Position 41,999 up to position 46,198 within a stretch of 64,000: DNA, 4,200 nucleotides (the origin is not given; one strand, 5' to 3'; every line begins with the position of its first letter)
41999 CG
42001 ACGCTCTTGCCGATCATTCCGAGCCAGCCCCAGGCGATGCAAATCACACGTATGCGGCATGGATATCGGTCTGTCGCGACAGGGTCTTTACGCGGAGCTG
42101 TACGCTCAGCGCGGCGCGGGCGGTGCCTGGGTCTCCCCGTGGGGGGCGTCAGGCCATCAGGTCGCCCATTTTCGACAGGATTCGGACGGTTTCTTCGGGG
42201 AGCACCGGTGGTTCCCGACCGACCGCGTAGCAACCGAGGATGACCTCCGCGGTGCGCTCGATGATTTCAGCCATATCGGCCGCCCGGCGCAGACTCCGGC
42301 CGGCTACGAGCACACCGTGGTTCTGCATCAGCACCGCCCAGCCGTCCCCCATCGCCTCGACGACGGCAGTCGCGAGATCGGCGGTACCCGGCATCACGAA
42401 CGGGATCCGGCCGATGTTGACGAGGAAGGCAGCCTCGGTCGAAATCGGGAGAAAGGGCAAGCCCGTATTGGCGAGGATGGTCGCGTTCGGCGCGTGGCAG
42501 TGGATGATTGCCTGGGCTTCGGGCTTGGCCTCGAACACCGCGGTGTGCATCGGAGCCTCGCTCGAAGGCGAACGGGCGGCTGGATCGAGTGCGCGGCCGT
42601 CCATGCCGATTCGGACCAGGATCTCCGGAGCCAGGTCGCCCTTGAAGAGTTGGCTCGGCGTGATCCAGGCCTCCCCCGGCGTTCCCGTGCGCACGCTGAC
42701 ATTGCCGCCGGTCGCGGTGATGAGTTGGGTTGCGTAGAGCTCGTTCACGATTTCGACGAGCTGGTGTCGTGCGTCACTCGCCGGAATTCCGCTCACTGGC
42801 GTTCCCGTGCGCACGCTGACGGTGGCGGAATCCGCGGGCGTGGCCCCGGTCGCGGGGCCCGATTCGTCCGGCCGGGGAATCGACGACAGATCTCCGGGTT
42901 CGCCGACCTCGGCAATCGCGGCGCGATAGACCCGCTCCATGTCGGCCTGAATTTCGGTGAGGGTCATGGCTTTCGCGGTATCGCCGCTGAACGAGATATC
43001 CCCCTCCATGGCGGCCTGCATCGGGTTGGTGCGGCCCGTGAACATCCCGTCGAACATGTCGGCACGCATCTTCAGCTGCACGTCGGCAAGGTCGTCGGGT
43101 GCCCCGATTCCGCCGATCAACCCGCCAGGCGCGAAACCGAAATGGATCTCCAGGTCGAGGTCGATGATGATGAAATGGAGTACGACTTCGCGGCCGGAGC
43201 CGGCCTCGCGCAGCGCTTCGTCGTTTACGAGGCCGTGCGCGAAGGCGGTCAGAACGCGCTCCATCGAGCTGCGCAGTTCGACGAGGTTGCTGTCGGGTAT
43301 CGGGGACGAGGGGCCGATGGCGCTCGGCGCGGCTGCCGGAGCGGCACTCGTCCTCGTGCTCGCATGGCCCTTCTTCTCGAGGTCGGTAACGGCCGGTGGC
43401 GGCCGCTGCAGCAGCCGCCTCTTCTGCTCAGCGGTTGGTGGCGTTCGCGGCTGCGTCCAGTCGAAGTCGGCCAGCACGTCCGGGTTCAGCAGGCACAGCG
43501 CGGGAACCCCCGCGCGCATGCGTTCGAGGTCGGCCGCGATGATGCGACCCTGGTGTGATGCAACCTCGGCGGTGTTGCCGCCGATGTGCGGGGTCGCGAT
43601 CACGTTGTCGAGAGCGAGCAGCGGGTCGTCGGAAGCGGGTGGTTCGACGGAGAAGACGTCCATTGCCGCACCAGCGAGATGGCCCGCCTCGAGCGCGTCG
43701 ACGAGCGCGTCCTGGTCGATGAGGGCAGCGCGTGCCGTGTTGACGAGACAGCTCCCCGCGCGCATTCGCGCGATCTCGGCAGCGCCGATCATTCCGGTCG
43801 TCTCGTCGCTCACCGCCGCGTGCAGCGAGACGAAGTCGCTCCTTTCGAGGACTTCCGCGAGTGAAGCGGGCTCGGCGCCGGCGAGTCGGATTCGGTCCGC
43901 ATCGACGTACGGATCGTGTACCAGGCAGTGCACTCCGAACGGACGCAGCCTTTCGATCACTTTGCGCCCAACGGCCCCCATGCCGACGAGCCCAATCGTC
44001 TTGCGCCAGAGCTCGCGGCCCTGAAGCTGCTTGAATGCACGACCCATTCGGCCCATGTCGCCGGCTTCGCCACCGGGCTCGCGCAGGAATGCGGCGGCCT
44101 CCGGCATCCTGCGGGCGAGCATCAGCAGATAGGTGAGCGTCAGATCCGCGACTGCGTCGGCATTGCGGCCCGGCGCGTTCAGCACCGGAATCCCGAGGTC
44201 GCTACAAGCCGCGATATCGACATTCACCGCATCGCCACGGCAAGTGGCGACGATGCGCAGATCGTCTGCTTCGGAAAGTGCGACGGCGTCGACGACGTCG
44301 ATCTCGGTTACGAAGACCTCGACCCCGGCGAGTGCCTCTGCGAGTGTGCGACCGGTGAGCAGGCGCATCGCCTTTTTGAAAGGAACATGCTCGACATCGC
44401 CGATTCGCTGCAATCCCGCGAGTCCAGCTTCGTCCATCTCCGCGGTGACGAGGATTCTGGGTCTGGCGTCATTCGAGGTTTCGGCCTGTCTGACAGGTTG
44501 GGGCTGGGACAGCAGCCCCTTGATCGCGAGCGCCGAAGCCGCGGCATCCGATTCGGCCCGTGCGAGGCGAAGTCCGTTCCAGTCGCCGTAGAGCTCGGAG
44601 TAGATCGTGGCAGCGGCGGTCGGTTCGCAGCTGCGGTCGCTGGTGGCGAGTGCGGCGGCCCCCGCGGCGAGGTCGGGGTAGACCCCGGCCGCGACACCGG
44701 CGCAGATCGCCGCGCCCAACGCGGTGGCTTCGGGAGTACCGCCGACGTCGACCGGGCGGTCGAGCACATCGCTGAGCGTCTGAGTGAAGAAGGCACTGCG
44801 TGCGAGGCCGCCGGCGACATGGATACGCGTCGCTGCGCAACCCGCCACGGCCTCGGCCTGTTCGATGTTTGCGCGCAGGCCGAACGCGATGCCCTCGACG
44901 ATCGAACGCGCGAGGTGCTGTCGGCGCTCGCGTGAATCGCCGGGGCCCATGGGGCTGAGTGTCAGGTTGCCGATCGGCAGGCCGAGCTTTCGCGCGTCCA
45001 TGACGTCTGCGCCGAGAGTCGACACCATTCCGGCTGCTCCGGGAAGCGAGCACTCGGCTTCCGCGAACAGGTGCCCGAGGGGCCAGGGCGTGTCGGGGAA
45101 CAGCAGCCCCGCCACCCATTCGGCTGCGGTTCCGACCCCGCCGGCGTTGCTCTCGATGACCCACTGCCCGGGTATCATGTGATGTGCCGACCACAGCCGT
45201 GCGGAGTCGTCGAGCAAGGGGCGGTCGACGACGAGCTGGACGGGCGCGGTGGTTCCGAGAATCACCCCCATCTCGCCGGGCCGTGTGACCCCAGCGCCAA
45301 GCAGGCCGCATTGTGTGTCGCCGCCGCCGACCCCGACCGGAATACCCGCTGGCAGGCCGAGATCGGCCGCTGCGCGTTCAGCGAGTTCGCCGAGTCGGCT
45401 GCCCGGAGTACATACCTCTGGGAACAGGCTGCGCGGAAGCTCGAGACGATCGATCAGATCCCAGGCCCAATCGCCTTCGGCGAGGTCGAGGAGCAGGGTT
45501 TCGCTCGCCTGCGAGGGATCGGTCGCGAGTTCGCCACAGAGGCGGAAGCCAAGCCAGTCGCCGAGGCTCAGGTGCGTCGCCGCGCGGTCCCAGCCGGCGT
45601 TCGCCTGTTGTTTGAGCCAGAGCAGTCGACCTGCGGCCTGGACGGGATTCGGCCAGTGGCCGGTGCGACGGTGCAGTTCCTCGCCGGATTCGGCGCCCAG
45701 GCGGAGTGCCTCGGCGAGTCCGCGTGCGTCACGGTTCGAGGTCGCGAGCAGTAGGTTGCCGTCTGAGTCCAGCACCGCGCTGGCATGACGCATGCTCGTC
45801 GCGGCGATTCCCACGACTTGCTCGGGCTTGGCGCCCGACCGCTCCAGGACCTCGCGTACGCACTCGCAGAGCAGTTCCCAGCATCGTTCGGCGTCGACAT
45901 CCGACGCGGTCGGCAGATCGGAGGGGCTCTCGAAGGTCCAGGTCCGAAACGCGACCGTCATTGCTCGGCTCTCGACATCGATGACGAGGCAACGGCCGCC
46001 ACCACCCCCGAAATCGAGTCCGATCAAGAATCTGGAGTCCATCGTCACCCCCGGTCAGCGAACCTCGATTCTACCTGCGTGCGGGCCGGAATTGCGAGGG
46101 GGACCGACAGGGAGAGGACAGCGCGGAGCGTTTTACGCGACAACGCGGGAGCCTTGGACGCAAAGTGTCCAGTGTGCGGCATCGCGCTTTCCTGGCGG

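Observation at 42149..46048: Single 1299-aa polypeptide fusing an LsrK-like FGGY kinase, a D-2-hydroxyacid dehydrogenase, an SCP2 domain and a class II aldolase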

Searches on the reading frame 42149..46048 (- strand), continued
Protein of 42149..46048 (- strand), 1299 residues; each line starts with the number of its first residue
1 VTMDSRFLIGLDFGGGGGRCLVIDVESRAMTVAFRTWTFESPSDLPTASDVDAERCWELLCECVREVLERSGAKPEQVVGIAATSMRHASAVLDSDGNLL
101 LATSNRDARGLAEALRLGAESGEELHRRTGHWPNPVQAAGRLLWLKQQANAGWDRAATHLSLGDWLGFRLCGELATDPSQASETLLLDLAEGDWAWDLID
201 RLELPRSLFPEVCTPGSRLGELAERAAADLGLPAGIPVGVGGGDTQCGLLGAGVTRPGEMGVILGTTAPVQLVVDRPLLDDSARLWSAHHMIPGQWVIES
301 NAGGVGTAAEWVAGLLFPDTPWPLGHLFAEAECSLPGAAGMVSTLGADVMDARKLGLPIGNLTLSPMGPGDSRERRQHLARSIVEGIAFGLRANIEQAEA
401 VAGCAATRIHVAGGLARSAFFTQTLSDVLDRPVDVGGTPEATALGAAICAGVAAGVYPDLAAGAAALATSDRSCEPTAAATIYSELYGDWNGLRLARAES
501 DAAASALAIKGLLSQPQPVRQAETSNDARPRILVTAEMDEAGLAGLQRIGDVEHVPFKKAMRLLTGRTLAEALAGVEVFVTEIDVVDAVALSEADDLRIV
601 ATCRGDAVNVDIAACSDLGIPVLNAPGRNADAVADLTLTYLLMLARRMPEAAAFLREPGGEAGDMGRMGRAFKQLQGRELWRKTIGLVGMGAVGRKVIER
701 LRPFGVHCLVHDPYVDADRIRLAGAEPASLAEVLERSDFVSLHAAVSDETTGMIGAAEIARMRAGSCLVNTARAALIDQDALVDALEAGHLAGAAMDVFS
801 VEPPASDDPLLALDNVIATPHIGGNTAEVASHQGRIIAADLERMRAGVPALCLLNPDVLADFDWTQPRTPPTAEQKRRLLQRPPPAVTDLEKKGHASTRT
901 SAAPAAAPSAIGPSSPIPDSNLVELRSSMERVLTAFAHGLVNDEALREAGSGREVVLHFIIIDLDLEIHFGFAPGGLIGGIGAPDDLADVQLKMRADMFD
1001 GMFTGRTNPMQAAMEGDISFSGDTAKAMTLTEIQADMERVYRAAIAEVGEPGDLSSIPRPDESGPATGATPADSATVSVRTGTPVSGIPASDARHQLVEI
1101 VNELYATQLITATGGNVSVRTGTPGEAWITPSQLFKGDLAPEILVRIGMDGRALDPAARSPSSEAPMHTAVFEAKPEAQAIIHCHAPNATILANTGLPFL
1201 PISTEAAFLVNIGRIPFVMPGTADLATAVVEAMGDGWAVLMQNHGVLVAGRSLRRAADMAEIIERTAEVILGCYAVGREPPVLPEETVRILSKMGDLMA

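Call 71: search_solved_structures(query=L090:4433-5812:+, max_evalue=1e-30)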
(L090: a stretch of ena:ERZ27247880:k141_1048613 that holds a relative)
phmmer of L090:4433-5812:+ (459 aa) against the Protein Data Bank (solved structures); distinct sequences matched with E-value up to 1e-30: 127 (the best 60 are shown).
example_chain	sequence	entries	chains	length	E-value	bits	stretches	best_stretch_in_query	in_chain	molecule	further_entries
4ppm_A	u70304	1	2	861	6.7e-84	285.6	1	13-366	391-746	Aminotransferase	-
3ruy_A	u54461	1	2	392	8.6e-66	226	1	40-367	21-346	Ornithine aminotransferase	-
5viu_A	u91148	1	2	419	3e-65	224.1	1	40-375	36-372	Acetylornithine aminotransferase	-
1vef_A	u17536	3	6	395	3.7e-62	214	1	38-434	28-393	Acetylornithine/acetyl-lysine aminotransferase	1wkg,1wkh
4uox_A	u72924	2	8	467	9.6e-62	212.6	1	48-363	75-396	PUTRESCINE AMINOTRANSFERASE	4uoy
8cpl_A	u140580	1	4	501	1.1e-61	212.4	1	48-363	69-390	Putrescine aminotransferase,Immunoglobulin G-binding protein A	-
5h7d_A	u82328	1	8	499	1.2e-61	212.3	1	48-363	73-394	Putrescine aminotransferase,Immunoglobulin G-binding protein A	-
5x3f_A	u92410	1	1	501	1.2e-61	212.3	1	48-363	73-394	Putrescine aminotransferase,Immunoglobulin G-binding protein A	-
8r2p_A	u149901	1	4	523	1.3e-61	212.2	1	48-363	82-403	Putrescine aminotransferase,Immunoglobulin G-binding protein A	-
3lg0_A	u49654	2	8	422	5.2e-59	203.6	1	40-389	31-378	Ornithine aminotransferase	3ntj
2ord_A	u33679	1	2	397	4.2e-58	200.6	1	27-365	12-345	Acetylornithine aminotransferase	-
2e54_A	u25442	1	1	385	1.4e-57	198.9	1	37-365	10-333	Acetylornithine aminotransferase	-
1z7d_A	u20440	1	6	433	3.3e-57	197.6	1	40-386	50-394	ornithine aminotransferase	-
9wrf_A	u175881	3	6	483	2.2e-56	195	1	182-385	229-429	Broad substrate specificity amino-acid racemase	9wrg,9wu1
2eh6_A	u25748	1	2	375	2.3e-53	185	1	41-373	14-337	Acetylornithine aminotransferase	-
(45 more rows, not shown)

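Call 72: search_solved_structures(query=L090:6963-7952:+, max_evalue=1e-10)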
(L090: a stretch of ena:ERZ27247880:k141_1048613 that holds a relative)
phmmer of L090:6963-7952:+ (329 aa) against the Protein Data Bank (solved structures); distinct sequences matched with E-value up to 1e-10: 26.
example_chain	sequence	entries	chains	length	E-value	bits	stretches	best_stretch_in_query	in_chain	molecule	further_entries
3wj7_A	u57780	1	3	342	1.6e-87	296.8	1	4-326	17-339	Putative oxidoreductase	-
2x4g_A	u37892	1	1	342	1.3e-37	132.8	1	4-327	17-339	NUCLEOSIDE-DIPHOSPHATE-SUGAR EPIMERASE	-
4r1s_A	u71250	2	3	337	1.8e-22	83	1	3-244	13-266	cinnamoyl CoA reductase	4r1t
5tqm_A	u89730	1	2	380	4.3e-20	75.2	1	3-245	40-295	Cinnamoyl-CoA Reductase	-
4r1u_A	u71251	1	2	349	1.2e-19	73.7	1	3-244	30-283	Cinnamoyl CoA reductase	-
4qtz_A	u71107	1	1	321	1.3e-17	67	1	3-245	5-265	Dihydroflavonol-4-reductase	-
4quk_A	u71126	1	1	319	8.4e-17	64.4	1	3-245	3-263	Dihydroflavonol-4-reductase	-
2c29_D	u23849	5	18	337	1.9e-16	63.2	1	3-241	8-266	DIHYDROFLAVONOL 4-REDUCTASE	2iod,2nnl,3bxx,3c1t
6wjb_A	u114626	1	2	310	3.6e-16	62.3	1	2-133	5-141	NAD-dependent epimerase/dehydratase family protein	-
8fem_A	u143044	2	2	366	3.9e-16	62.2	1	3-237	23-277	Dihydroflavonol 4-Reductase | Panicum virgatum Dihydroflavonol 4-Reductase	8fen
6nbr_A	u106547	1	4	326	7.8e-16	61.2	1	2-238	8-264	Kavalactone reductase 1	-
6wj9_A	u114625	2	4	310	1e-15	60.8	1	2-133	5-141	NAD-dependent epimerase/dehydratase family protein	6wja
2rh8_A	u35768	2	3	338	2e-15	59.9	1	5-244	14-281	Anthocyanidin reductase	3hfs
9m3k_A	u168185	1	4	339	4.6e-15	58.7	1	3-243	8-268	ketoreductase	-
6jkg_A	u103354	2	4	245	3.5e-14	55.8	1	2-230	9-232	Sterol-4-alpha-carboxylate 3-dehydrogenase, decarboxylating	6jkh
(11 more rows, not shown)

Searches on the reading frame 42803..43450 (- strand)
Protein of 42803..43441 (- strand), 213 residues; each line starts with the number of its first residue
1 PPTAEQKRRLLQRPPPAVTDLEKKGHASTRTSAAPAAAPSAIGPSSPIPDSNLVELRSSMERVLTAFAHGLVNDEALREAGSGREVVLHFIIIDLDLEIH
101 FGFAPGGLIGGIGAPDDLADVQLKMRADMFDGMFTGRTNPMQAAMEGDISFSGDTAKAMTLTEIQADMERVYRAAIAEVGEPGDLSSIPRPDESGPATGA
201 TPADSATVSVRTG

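Call 25: search_solved_structures(query=window:42803-43441:-, max_evalue=1, show_alignments=1)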
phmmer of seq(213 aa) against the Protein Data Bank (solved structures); distinct sequences matched with E-value up to 1: 5.
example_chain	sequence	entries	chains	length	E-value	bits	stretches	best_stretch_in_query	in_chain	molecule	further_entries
2c0l_B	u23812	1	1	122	0.085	16.2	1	115-166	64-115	NONSPECIFIC LIPID-TRANSFER PROTEIN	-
1qnd_A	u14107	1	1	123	0.086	16.2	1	115-166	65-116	NONSPECIFIC LIPID-TRANSFER PROTEIN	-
4jgx_A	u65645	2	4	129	0.13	15.6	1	111-164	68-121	Fatty acid-binding protein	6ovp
4uei_A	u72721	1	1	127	0.29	14.4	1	128-167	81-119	STEROL CARRIER PROTEIN 2/3-OXOACYL-COA THIOLASE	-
1c44_A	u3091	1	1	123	0.37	14.1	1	115-166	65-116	PROTEIN (STEROL CARRIER PROTEIN 2)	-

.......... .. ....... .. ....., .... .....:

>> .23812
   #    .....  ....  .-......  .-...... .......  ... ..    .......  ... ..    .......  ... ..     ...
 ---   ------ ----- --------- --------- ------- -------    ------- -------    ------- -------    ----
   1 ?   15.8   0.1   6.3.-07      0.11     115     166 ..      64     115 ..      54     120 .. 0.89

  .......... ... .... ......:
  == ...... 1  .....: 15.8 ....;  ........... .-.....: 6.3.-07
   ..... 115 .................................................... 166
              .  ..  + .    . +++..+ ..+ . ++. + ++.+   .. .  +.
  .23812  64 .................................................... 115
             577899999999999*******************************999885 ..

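Call 51: search_protein_families(library=ncbifam, proteins=[window:42833-43450:-], max_evalue=0.00001)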
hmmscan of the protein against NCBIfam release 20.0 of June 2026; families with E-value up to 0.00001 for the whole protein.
window:42833-43450:- (206 aa): 0 families

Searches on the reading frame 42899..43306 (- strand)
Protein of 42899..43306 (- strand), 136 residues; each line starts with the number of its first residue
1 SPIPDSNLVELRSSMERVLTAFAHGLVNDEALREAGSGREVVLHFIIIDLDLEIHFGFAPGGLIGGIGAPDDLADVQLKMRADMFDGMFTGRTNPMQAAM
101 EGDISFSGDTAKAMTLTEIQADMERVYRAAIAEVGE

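Call 76: predict_structure(alignment_id=A2)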
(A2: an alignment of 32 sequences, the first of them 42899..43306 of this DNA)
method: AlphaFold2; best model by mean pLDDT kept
length: 136 residues; sequences in the alignment: 32
mean_pLDDT: 94.0   pTM: 0.87
mean pLDDT of the five models: 94.0, 93.5, 92.9, 92.5, 92.3
residues with pLDDT >= 90: 119; 70-90: 14; 50-70: 2; < 50: 1
segments of 3 or more residues with pLDDT < 50: none
pLDDT, mean of each block of 10 residues (from residue 1): 77 96 98 94 97 96 96 97 96 92 96 91 97 92
secondary structure, 60 per line:
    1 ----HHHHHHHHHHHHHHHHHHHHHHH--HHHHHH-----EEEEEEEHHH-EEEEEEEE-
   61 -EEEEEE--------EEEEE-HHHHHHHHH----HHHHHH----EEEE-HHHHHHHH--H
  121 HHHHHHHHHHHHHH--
elements in order: H5-27 H30-35 E41-47 E52-59 E62-67 E76-80 H82-90 H95-100 E105-108 H110-117 H120-134

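Call 79: fold_search(model_id=the predicted structure, library=pdb)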
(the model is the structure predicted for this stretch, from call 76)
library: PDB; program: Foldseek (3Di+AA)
matches with E <= 10: 378; with E <= 0.001: 43
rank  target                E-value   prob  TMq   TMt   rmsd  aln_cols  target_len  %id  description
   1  1wfr_MODEL_1_A        5.6e-07  1.00  0.62  0.59   3.9       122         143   18  Solution structure of the conserved hypothetical protein TT1886, possibly sterol carrier protein, from Thermus (released 2004-11-26)
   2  2yhe_B                1.1e-06  1.00  0.54  0.13   2.9        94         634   22  Structure determination of the stereoselective inverting sec- alkylsulfatase Pisa1 from Pseudomonas sp. (released 2012-05-16)
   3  4av7_B                1.1e-06  1.00  0.54  0.12   2.2        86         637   22  Structure determination of the double mutant S233Y F250G from the sec- alkyl sulfatase PisA1 (released 2012-12-05)
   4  2cx7_B                2.0e-06  1.00  0.64  0.66   3.6       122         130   18  Crystal structure of sterol carrier protein 2 (released 2005-12-28)
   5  2yhe_A                2.1e-06  1.00  0.50  0.12   2.5        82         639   22  Structure determination of the stereoselective inverting sec- alkylsulfatase Pisa1 from Pseudomonas sp. (released 2012-05-16)
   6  6h6p_A                3.7e-06  1.00  0.50  0.57   5.8       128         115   18  UbiJ-SCP2 Ubiquinone synthesis protein (released 2019-02-13)
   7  4av7_A                4.0e-06  1.00  0.53  0.13   2.7        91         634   23  Structure determination of the double mutant S233Y F250G from the sec- alkyl sulfatase PisA1 (released 2012-12-05)
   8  2cfu                  4.5e-06  1.00  0.55  0.13   2.3        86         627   13  Crystal structure of SdsA1, an alkylsulfatase from Pseudomonas aeruginosa, in complex with 1-decane-sulfonic-acid. (released 2006-04-26)
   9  4axh_A                4.8e-06  1.00  0.52  0.13   3.4        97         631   24  Structure and mechanism of the first inverting alkylsulfatase specific for secondary alkylsulfatases (released 2012-12-05)
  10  4axh_B                5.8e-06  1.00  0.52  0.13   2.9        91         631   23  Structure and mechanism of the first inverting alkylsulfatase specific for secondary alkylsulfatases (released 2012-12-05)
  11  1ikt                  5.8e-06  1.00  0.58  0.68   5.0       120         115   15  LIGANDED STEROL CARRIER PROTEIN TYPE 2 (SCP-2) LIKE DOMAIN OF HUMAN MULTIFUNCTIONAL ENZYME TYPE 2 (MFE-2) (released 2001-11-14)
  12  2cx7_A                5.8e-06  1.00  0.60  0.63   3.8       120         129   19  Crystal structure of sterol carrier protein 2 (released 2005-12-28)
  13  4jgx_B                6.2e-06  1.00  0.46  0.48   6.8       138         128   20  The Structure of Sterol Carrier Protein 2 from the Yeast Yarrowia Lipolytica (released 2013-12-18)
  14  8af3                  8.5e-06  1.00  0.59  0.68   4.8       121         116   15  Sterol carrier protein Artifical metalloenzyme incorporating Q111C mutation coupled to 2,2'-bipyridine (released 2023-08-16)
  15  6h6p_C                9.1e-06  1.00  0.55  0.62   5.3       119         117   18  UbiJ-SCP2 Ubiquinone synthesis protein (released 2019-02-13)
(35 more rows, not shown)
